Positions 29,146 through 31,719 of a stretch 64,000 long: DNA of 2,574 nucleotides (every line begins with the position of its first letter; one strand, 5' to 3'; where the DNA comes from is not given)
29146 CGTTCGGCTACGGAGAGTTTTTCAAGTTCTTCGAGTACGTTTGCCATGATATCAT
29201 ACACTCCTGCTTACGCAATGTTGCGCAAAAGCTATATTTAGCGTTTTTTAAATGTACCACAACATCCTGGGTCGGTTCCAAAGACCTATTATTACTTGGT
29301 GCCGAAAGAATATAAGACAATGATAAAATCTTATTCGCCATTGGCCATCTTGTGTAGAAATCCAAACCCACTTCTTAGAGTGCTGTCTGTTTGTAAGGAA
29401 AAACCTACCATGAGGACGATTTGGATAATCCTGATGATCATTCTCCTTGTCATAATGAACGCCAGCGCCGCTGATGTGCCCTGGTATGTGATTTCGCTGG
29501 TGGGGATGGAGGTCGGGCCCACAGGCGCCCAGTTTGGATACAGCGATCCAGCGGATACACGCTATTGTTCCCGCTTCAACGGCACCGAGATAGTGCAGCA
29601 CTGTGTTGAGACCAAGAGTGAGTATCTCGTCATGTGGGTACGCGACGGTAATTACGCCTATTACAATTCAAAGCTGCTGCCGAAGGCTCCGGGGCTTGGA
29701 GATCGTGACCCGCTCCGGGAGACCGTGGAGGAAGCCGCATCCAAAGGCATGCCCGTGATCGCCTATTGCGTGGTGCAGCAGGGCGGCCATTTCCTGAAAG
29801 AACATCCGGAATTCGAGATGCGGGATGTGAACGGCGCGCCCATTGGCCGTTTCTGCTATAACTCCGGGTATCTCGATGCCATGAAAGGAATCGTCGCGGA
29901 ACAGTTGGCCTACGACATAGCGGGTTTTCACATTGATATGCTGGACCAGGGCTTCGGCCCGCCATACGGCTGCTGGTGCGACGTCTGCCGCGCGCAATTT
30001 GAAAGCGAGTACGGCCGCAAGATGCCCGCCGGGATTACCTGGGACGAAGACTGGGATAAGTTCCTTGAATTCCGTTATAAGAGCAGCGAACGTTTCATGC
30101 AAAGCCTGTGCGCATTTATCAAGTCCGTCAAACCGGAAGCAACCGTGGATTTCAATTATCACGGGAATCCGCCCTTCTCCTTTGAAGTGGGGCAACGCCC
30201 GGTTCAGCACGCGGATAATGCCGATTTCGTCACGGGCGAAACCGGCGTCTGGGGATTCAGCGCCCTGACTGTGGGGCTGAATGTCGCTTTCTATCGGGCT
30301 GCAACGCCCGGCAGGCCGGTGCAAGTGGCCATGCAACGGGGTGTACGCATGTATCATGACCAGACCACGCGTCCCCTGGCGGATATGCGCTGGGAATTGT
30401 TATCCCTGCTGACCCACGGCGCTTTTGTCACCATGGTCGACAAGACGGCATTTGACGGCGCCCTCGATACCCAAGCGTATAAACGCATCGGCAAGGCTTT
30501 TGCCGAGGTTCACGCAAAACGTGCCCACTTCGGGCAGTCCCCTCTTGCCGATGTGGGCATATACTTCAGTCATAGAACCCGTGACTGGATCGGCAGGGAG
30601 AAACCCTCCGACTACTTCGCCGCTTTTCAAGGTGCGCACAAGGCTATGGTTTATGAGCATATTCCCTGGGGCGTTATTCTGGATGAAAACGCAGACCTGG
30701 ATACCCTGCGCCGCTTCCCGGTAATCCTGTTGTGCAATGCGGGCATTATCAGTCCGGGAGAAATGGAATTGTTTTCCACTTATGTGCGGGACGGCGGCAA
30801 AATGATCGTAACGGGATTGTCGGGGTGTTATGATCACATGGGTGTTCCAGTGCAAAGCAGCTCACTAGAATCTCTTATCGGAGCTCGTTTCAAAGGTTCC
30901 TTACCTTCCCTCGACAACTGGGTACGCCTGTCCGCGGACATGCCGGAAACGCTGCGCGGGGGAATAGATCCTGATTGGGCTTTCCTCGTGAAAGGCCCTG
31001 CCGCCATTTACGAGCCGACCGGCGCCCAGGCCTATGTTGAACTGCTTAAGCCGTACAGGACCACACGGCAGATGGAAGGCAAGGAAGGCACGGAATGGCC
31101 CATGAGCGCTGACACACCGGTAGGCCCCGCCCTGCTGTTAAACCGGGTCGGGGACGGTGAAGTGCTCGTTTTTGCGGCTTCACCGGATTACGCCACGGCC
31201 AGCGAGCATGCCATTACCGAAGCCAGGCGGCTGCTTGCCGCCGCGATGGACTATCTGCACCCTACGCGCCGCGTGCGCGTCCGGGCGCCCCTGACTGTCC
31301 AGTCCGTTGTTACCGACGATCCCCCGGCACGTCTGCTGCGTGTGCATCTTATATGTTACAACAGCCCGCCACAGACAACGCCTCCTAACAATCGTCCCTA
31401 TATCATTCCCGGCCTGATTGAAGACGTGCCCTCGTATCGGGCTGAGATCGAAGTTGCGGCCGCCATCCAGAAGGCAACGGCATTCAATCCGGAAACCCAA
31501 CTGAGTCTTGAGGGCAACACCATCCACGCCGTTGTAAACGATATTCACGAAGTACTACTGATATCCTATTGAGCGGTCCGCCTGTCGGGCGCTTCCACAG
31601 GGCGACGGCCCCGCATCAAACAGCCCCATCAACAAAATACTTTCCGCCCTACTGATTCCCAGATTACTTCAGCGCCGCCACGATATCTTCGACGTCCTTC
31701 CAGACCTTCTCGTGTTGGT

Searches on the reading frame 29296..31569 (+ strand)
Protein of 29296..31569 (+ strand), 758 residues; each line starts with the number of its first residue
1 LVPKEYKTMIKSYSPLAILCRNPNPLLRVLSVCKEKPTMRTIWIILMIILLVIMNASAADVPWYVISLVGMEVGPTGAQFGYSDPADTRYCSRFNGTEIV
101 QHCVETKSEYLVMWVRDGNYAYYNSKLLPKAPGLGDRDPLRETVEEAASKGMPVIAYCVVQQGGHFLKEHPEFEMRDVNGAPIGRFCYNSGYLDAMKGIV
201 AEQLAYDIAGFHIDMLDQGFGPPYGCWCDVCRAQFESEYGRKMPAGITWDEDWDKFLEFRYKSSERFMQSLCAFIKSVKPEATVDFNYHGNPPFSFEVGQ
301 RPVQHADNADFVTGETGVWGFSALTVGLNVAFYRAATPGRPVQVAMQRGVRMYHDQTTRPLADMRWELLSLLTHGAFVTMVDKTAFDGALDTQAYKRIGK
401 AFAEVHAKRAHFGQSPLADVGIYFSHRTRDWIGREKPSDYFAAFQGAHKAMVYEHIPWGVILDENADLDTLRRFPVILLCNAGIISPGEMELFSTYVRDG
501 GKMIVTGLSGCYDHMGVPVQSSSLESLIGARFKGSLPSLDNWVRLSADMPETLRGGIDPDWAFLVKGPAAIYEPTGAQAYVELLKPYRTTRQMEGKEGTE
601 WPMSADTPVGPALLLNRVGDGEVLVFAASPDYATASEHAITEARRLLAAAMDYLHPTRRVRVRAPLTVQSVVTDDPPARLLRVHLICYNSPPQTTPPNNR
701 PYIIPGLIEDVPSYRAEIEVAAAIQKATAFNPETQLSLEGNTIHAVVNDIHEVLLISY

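Call 25: search_protein_families(library=pfam, proteins=[window:29296-31569:+], max_evalue=0.001)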
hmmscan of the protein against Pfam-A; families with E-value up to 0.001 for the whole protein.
window:29296-31569:+ (758 aa): 3 families
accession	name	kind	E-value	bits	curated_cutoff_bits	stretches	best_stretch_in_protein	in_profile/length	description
PF14871.12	GHL6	-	6.1e-10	39.9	35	1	97-215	3-132/132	Hypothetical glycosyl hydrolase 6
PF02638.21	GHL10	-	7.1e-06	25.8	27.9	1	108-284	33-225/311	Glycosyl hydrolase-like 10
PF08532.16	Glyco_hydro_42M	-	0.00077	19.5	25.8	0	418-531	1-118/207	Beta-galactosidase trimerisation domain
